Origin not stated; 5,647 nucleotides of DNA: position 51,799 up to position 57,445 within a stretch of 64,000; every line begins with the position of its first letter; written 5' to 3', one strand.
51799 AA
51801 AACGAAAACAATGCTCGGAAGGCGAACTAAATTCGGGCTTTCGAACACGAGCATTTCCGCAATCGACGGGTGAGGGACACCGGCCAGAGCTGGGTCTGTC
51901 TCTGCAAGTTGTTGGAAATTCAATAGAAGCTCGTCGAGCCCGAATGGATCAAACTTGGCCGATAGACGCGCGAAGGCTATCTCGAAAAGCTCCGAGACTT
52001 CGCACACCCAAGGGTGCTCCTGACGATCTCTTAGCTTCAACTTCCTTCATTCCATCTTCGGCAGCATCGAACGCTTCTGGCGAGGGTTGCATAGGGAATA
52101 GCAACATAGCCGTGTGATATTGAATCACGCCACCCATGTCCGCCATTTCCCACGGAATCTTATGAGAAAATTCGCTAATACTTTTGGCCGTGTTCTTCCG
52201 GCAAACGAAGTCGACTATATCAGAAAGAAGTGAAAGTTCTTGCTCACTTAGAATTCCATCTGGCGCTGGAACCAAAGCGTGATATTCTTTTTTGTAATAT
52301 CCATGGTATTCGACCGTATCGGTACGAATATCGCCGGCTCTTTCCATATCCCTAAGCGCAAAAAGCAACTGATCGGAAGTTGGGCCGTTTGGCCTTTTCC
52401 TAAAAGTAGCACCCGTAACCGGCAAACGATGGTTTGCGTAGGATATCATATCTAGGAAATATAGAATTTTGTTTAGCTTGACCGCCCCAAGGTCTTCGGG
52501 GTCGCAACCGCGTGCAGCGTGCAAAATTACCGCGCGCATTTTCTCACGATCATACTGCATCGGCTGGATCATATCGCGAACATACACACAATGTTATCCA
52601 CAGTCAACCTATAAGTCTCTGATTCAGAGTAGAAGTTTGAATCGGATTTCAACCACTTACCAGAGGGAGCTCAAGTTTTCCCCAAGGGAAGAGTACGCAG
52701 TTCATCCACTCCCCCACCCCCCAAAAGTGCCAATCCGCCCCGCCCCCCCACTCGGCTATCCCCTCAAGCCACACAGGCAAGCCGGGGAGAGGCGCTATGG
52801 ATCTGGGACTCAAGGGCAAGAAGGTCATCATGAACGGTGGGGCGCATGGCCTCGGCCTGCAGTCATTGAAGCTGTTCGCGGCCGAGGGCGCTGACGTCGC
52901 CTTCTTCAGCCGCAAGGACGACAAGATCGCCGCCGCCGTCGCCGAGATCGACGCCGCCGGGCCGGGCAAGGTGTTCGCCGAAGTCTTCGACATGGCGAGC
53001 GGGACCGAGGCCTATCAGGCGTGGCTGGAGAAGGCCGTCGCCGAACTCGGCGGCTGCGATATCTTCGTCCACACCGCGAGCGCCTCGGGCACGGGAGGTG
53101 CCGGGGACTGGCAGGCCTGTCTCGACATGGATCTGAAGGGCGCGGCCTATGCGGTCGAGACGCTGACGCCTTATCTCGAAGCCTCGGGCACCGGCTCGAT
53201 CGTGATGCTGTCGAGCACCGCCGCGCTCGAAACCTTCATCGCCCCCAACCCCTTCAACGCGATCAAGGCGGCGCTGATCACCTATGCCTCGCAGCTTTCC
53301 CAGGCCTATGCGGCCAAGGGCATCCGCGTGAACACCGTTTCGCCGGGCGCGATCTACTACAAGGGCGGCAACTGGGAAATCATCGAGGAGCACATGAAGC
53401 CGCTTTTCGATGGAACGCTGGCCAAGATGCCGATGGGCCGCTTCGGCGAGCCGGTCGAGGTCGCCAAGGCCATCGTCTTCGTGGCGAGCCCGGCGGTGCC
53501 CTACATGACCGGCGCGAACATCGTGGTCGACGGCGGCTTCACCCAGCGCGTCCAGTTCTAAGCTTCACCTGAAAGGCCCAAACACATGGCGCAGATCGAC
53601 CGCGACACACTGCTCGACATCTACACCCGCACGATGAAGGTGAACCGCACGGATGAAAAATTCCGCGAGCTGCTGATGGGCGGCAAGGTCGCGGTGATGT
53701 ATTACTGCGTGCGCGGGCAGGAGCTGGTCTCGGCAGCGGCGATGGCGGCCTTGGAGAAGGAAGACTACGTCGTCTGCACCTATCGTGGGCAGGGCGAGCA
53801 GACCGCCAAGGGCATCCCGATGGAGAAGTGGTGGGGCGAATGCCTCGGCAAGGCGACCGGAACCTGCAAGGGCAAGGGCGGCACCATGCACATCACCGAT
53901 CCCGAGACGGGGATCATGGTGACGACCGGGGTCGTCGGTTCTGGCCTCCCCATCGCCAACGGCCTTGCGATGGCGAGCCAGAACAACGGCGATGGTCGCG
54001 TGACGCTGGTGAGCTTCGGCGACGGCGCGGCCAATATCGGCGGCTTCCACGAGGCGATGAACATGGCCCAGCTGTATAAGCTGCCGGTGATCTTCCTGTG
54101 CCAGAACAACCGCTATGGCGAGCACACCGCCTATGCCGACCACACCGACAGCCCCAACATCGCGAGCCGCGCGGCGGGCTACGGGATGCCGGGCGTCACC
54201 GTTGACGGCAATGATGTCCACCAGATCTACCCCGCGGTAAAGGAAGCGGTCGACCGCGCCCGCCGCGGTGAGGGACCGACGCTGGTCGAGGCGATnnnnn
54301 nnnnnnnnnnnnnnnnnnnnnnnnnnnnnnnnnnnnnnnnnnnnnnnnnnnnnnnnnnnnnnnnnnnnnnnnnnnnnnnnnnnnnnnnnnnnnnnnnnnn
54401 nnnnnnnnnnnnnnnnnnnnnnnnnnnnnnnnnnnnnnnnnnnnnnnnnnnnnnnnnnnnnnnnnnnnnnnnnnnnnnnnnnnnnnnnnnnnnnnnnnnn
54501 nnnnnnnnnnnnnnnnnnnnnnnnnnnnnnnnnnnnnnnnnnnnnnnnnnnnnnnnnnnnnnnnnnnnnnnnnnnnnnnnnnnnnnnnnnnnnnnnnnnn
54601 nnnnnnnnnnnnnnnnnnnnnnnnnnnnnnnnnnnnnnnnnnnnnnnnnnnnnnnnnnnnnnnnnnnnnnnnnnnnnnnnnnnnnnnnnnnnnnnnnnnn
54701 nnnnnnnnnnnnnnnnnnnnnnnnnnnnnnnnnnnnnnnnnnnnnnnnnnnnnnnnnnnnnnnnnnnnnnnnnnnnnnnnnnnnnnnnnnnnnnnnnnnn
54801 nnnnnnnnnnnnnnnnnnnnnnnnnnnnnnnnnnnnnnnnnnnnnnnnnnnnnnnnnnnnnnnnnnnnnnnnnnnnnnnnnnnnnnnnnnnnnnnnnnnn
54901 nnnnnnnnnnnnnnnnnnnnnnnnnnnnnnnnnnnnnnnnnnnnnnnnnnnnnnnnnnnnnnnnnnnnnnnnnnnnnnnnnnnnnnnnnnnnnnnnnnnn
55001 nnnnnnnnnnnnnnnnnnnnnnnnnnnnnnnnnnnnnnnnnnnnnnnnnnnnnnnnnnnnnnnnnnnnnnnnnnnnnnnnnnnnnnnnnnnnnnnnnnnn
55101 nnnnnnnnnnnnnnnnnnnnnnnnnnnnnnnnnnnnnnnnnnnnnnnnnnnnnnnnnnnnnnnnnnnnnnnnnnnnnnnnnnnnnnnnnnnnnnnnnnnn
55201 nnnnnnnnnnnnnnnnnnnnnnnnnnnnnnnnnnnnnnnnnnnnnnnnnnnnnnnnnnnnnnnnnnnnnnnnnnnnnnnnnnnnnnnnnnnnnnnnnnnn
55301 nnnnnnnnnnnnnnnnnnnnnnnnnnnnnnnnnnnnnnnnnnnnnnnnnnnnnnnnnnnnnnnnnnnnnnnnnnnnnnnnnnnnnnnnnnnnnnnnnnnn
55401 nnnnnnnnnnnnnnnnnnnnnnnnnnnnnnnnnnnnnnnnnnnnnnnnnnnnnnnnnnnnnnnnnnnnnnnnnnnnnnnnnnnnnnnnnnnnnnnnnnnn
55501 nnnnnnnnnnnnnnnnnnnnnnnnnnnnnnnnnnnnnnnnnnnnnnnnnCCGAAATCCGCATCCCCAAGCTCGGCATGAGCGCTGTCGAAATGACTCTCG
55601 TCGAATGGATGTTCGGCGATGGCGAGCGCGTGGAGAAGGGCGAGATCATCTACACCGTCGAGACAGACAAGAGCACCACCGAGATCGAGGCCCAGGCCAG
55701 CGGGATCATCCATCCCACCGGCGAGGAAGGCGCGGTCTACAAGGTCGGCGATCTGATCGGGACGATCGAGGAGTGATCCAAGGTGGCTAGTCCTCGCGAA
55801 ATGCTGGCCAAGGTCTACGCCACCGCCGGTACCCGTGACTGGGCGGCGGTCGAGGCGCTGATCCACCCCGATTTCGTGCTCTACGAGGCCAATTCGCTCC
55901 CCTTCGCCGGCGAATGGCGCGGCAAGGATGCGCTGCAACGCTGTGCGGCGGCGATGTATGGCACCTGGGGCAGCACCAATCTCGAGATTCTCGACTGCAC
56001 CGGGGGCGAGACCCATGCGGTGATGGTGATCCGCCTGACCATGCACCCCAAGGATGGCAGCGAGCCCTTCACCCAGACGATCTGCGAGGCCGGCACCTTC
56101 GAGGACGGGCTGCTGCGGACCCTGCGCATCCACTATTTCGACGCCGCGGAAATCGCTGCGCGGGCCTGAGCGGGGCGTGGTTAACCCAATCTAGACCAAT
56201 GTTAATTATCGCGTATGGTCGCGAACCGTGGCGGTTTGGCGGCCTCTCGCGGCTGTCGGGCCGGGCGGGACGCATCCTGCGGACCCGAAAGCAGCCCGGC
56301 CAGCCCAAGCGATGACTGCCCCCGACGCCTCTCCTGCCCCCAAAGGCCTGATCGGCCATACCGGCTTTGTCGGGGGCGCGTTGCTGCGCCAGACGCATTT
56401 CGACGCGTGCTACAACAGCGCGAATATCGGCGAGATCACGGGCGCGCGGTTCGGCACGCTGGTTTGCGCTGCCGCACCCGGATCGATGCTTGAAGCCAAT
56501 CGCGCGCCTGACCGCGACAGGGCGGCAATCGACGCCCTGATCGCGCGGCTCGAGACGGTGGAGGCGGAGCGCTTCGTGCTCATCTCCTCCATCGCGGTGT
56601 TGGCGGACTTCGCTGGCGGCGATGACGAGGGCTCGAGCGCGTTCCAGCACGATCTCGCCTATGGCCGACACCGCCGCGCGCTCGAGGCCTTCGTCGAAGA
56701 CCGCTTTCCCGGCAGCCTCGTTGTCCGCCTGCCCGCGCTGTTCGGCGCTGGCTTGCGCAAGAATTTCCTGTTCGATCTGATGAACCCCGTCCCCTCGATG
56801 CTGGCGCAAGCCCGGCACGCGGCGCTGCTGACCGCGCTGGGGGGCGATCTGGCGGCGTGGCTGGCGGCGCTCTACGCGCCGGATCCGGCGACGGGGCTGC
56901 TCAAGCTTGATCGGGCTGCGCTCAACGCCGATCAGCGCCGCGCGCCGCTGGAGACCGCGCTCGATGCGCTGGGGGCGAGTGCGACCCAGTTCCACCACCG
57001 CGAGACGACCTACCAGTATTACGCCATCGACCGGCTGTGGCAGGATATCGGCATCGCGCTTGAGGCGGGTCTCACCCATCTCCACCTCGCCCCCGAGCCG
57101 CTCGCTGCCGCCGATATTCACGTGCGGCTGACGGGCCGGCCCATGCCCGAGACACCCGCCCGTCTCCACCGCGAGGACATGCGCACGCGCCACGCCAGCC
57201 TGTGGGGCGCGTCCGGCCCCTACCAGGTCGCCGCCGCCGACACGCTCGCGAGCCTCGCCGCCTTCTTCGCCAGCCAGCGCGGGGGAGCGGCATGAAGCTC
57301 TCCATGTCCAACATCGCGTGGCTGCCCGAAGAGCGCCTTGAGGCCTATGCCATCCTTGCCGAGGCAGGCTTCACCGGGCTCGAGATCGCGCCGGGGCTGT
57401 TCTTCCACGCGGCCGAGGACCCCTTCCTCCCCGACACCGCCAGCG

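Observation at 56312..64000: Self-contained Gtr-type glycosylation system with its own rare-sugar pathway (strongest candidate for an undescribed system)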

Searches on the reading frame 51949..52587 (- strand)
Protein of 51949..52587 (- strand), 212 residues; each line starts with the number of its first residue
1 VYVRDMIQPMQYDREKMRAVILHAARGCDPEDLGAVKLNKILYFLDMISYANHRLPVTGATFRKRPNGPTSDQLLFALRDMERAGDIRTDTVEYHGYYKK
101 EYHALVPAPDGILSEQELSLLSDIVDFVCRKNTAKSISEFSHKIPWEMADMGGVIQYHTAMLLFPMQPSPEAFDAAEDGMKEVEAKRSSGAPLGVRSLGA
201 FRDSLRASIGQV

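Call 10: search_protein_families(library=pfam, proteins=[window:51949-52587:-], max_evalue=0.01)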
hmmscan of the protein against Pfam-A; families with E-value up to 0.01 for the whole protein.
window:51949-52587:- (212 aa): 1 family
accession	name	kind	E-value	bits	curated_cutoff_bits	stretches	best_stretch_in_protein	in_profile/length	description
PF13274.11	SocA_Panacea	-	6.4e-11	43.6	25.7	1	38-146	1-112/113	Antitoxin SocA-like, Panacea domain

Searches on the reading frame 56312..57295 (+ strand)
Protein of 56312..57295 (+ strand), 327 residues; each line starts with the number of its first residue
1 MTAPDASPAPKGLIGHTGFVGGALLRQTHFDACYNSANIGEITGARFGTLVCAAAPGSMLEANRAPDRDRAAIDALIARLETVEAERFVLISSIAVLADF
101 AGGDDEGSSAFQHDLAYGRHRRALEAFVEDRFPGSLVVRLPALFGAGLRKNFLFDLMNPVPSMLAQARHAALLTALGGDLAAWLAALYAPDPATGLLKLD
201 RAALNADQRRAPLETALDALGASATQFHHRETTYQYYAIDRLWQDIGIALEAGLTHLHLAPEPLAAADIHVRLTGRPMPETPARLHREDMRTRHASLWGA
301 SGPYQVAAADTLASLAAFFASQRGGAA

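Call 4: search_protein_families(library=pfam, proteins=[window:56312-57295:+], max_evalue=0.01)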
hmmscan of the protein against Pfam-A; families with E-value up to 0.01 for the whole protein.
window:56312-57295:+ (327 aa): 1 family
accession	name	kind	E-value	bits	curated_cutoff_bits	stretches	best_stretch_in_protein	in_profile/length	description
PF01370.27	Epimerase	-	0.00028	20.8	20.9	1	72-199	94-224/240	NAD dependent epimerase/dehydratase family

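Call 5: search_protein_families(library=ncbifam, proteins=[window:56312-57295:+], max_evalue=0.01)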
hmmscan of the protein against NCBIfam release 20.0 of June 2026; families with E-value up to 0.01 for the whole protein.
window:56312-57295:+ (327 aa): 0 families

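Call 45: search_solved_structures(query=window:56312-57295:+, max_evalue=1)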
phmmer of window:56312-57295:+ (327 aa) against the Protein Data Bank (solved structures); distinct sequences matched with E-value up to 1: 0.
